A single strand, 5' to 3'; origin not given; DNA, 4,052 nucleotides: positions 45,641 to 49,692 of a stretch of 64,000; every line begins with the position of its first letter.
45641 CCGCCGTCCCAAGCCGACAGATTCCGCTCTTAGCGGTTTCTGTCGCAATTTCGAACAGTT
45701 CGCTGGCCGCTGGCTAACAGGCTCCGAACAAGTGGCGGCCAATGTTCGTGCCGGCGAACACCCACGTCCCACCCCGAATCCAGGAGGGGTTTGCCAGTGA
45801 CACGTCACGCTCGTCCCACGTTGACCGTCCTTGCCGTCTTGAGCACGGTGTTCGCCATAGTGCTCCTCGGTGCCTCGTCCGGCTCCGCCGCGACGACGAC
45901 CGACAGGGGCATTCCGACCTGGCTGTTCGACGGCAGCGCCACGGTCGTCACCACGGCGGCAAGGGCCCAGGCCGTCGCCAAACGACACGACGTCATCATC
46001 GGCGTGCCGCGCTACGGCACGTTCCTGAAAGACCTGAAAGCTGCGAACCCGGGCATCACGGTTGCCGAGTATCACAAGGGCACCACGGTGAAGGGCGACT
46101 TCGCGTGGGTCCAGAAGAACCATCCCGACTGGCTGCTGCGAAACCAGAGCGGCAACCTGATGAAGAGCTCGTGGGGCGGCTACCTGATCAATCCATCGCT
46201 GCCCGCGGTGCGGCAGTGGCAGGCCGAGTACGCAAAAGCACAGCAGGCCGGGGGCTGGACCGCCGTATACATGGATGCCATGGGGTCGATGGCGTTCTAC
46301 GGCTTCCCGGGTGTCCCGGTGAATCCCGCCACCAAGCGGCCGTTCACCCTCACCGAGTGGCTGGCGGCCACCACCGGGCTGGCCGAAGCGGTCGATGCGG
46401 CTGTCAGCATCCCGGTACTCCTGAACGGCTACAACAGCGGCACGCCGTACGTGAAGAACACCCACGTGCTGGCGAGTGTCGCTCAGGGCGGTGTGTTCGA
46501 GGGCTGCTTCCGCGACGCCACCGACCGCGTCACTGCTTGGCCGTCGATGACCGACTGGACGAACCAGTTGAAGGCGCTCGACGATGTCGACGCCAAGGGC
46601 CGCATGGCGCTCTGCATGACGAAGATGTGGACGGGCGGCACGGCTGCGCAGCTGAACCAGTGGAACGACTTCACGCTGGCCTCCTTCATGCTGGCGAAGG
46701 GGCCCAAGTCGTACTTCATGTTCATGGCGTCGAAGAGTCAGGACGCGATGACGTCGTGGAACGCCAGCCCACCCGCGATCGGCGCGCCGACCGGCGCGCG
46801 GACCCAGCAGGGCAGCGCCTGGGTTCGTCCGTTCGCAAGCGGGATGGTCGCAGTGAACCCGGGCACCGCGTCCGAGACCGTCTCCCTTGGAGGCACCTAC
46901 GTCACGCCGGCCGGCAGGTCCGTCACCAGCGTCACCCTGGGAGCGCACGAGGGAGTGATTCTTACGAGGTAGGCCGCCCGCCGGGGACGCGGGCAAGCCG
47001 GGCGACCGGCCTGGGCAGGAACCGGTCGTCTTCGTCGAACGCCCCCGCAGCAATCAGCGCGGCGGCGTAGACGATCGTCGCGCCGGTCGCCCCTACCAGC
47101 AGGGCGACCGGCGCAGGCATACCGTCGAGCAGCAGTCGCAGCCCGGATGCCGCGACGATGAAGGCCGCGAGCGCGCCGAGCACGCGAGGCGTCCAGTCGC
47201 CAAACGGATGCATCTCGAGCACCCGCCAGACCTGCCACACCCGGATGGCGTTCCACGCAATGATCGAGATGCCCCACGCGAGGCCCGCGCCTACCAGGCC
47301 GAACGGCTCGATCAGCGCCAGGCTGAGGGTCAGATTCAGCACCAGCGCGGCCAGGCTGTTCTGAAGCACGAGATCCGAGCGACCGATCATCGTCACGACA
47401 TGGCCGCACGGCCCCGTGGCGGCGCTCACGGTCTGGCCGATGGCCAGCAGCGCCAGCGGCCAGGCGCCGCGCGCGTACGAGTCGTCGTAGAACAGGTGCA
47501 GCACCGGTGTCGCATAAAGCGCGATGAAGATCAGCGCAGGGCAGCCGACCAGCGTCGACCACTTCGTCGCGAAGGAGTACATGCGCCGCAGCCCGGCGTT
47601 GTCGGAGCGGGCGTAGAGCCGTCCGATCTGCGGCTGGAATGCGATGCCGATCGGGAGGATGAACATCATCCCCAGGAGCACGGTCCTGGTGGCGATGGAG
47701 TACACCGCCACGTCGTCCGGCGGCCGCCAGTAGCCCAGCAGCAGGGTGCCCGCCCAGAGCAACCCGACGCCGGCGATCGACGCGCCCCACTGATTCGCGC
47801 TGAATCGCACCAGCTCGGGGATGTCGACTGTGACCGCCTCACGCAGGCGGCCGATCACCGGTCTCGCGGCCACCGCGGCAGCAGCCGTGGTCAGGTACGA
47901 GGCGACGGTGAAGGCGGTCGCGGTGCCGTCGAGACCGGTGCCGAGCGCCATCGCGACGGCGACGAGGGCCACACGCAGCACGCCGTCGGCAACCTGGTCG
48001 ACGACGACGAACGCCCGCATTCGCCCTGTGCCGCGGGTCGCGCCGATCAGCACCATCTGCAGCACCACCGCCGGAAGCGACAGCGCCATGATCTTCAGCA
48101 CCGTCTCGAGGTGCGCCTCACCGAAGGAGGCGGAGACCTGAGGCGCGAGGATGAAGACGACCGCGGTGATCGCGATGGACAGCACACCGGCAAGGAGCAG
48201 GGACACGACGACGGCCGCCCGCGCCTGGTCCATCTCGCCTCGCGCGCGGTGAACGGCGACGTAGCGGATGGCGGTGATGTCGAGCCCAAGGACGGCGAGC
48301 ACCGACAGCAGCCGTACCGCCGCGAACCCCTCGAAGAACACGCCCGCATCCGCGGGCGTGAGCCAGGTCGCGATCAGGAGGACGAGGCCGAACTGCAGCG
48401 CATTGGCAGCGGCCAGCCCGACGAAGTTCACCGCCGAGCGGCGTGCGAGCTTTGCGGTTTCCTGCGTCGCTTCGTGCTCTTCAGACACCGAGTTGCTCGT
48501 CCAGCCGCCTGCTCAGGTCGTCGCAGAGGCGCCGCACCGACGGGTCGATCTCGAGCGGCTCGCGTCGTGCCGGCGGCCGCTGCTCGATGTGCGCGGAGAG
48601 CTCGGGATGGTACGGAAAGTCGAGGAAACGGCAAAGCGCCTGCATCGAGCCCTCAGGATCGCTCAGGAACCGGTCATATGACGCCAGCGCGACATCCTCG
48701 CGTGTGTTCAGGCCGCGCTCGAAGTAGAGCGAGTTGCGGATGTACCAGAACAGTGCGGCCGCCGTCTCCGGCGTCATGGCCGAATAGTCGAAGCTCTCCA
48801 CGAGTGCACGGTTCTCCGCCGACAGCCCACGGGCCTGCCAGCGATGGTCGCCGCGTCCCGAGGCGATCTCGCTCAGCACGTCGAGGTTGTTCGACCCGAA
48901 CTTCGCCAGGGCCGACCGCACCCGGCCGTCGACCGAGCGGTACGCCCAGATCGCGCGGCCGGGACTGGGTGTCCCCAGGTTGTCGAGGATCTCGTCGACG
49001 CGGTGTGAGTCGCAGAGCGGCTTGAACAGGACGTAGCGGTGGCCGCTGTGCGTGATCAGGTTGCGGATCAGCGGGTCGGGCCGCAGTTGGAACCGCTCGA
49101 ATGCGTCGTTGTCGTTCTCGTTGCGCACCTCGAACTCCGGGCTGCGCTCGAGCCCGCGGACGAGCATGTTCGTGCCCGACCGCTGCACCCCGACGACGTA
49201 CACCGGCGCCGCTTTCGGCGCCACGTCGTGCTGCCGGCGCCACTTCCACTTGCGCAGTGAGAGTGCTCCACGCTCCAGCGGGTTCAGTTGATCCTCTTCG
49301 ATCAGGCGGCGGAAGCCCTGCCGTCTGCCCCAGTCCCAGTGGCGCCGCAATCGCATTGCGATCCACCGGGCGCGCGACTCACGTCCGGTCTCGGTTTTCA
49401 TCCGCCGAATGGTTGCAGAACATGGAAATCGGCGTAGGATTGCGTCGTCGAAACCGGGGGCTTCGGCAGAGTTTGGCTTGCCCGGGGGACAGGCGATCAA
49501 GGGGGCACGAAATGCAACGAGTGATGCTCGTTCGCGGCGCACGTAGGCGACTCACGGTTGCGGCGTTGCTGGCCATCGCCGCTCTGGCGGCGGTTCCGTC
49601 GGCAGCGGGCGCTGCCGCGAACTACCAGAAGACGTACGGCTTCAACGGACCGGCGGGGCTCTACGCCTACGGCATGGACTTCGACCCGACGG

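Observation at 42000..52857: Duplicated two-gene module: secreted NHL beta-propeller plus secreted TIM-barrel-like protein, present twice within 11 kb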

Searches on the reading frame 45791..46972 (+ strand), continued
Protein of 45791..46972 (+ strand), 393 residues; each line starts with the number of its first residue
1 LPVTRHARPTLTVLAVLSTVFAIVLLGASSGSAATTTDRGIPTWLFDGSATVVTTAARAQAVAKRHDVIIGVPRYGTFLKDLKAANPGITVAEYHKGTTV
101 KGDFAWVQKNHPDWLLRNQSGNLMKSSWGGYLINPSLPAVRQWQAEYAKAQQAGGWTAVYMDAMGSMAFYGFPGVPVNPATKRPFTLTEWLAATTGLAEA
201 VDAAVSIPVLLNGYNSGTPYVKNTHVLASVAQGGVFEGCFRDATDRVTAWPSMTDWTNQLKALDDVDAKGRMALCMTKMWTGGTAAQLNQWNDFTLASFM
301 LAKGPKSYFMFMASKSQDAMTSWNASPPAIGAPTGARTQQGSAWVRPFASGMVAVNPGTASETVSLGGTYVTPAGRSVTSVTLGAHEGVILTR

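Call 77: find_related_loci(query=A4, collection=metagenome_contigs, flank=10000)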
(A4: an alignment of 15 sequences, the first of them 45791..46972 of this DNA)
Query A4 (393 aa) in metagenome_contigs; peptide patterns used: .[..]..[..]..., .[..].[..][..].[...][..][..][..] (x = any residue, [..] = any of these).
186 stretches matched a pattern; 15 encode a relative of the query (tblastn E <= 1e-3); 15 distinct loci.
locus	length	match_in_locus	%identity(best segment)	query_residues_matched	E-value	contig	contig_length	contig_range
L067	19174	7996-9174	64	3-393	2e-163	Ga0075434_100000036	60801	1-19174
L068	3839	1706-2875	63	3-393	2e-166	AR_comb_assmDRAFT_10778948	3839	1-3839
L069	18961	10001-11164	61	8-393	1e-156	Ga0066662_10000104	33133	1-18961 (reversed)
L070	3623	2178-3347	63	3-393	2e-160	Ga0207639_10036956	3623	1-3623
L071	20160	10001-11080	59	33-392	7e-151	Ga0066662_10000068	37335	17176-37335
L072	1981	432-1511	59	27-386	5e-161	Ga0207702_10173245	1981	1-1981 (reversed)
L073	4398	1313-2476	60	8-393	1e-152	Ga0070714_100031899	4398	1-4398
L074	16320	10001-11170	63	3-393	1e-154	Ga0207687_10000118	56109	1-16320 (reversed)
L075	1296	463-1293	64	3-280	2e-131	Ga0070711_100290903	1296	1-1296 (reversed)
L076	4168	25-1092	49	40-392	6e-109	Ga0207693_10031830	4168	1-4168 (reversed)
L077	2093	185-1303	49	23-392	1e-112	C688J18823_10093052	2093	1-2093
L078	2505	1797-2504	64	27-262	2e-105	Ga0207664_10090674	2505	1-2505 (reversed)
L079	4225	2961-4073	41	33-393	1e-89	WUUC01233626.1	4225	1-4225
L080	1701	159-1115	46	2-323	2e-93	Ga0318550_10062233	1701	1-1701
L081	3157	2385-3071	62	8-235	3e-83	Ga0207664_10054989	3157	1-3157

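Call 80: search_protein_families(library=pfam, proteins=[L067:1158-2387:-, L067:3612-5414:-, L067:5752-6738:+, L067:6735-7565:+, L067:7582-7866:+, L069:1743-3125:-, L069:3122-4285:-, L069:12414-14024:+], max_evalue=0.001)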
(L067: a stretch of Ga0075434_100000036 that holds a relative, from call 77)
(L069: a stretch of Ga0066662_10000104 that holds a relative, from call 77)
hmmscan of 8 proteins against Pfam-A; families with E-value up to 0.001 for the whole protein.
L067:1158-2387:- (409 aa): 1 family
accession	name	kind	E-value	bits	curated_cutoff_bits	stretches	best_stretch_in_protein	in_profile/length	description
PF14907.12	NTP_transf_5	-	3e-39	135.5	31.2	1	58-304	3-248/249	Uncharacterised nucleotidyltransferase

L067:3612-5414:- (600 aa): 3 families
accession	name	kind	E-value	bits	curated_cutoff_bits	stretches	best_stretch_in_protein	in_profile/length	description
PF00733.27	Asn_synthase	-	6.8e-27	95.5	21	1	235-562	2-315/354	Asparagine synthase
PF13537.11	GATase_7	-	1.9e-15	57.4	25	1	60-158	20-122/123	Glutamine amidotransferase domain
PF13522.11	GATase_6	-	2.3e-10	41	27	1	61-153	36-130/130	Glutamine amidotransferase domain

L067:5752-6738:+ (328 aa): 5 families
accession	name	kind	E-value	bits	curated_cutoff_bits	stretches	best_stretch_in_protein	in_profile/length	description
PF00005.33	ABC_tran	-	2.8e-26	93.2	25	1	31-175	1-136/137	ABC transporter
PF13304.12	AAA_21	-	2.7e-09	38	27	1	43-91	1-63/304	AAA domain, putative AbiEii toxin, Type IV TA system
PF16575.11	CLP1_P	-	1.2e-05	25.7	26.6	1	48-95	1-48/188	mRNA cleavage and polyadenylation factor CLP1 P-loop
PF13401.12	AAA_22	-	0.00018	22.3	27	0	42-190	6-108/130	AAA domain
PF13604.12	AAA_30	-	0.00046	20.4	27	0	42-75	19-52/191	AAA domain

L067:6735-7565:+ (276 aa): 2 families
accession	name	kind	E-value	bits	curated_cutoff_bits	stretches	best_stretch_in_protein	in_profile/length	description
PF01061.29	ABC2_membrane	-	1.6e-14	54.4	26.9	1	16-227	4-208/211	ABC-2 type transporter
PF12698.13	ABC2_membrane_3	-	9.1e-08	32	31.6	1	63-257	155-346/347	ABC-2 family transporter protein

L067:7582-7866:+ (94 aa): 1 family
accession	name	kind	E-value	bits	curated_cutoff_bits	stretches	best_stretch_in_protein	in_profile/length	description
PF05402.18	PqqD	-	2.1e-14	54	23.4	1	26-90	3-67/67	Coenzyme PQQ synthesis protein D (PqqD)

L069:1743-3125:- (460 aa): 3 families
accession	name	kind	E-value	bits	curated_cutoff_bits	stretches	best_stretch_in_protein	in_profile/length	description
PF16192.10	PMT_4TMC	-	4.5e-18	65.9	32.4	1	260-436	2-199/202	C-terminal four TMM region of protein-O-mannosyltransferase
PF02366.24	PMT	-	2.5e-15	57.2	22.7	1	87-239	84-235/245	Dolichyl-phosphate-mannose-protein mannosyltransferase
PF13231.12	PMT_2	-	1e-14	55.5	26.1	1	66-234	2-153/160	Dolichyl-phosphate-mannose-protein mannosyltransferase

L069:3122-4285:- (387 aa): 1 family
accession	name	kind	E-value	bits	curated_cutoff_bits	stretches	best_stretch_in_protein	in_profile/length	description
PF14907.12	NTP_transf_5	-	4e-39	135.1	31.2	1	38-279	8-248/249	Uncharacterised nucleotidyltransferase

L069:12414-14024:+ (536 aa): 1 family
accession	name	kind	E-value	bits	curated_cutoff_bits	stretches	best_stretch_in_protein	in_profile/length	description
PF14885.12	GHL15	-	3.9e-20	73.3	27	1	220-493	1-270/271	Hypothetical glycosyl hydrolase family 15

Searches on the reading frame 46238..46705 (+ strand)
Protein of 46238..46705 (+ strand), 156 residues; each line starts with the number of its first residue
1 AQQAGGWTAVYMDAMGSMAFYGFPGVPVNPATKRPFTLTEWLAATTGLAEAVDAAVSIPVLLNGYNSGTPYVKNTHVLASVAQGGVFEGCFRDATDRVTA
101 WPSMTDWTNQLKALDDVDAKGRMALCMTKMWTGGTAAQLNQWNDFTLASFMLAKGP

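Call 47: search_solved_structures(query=A3, max_evalue=10, show_alignments=5)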
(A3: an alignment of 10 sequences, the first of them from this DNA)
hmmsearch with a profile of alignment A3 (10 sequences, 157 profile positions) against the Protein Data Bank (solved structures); distinct sequences matched with E-value up to 10: 0.

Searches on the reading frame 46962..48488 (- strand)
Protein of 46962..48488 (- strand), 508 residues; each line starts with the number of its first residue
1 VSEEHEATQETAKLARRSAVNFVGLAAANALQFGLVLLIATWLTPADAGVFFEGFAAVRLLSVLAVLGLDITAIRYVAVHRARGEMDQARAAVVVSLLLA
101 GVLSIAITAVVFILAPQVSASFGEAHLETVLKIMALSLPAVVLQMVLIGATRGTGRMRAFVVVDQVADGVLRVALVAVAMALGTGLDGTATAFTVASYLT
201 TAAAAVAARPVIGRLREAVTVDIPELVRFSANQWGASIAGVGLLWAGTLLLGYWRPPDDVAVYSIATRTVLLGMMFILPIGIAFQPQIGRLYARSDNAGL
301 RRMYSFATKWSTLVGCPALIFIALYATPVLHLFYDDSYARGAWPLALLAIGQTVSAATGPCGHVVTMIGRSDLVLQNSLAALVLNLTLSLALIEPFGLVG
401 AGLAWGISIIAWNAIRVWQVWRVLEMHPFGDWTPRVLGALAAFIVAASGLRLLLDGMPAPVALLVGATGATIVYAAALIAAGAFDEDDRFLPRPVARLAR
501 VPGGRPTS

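Call 8: search_protein_families(library=pfam, proteins=[window:46962-48488:-], max_evalue=0.01)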
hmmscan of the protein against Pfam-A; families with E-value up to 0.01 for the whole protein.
window:46962-48488:- (508 aa): 4 families
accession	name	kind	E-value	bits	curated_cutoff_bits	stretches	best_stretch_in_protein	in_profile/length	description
PF01943.22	Polysacc_synt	-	1.3e-18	67.9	28.2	1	17-290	4-272/274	Polysaccharide biosynthesis protein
PF01554.23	MatE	-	2.3e-16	60.3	24.9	2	246-388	15-158/161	MatE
PF13440.11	Polysacc_synt_3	-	8.1e-13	48.7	23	1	43-339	6-289/293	Polysaccharide biosynthesis protein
PF03023.19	MurJ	-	0.0025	16.9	27.4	0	270-335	242-308/451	Lipid II flippase MurJ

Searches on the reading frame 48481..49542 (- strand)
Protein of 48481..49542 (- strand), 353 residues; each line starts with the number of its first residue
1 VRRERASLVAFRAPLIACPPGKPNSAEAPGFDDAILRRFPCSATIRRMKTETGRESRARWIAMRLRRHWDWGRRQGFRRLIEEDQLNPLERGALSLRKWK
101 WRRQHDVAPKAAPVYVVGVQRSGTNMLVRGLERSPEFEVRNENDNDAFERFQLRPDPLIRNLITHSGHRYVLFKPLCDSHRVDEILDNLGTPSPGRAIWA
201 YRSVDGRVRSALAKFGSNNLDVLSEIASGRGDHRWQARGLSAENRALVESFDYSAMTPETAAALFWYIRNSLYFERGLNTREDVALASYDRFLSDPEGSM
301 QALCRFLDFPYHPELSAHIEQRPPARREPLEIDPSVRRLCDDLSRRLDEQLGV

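Call 8: search_protein_families(library=pfam, proteins=[window:48481-49542:-], max_evalue=0.01)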
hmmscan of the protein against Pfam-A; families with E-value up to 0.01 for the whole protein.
window:48481-49542:- (353 aa): 2 families
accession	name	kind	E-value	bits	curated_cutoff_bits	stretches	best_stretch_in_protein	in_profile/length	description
PF13469.12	Sulfotransfer_3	-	1.8e-08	35.4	27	1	113-145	1-34/216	Sulfotransferase family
PF00685.33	Sulfotransfer_1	-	0.0023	17.8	22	0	278-314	150-186/255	Sulfotransferase domain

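Call 60: search_protein_families(library=ncbifam, proteins=[window:48481-49542:-], max_evalue=0.001)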
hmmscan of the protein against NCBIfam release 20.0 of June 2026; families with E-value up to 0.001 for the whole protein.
window:48481-49542:- (353 aa): 0 families
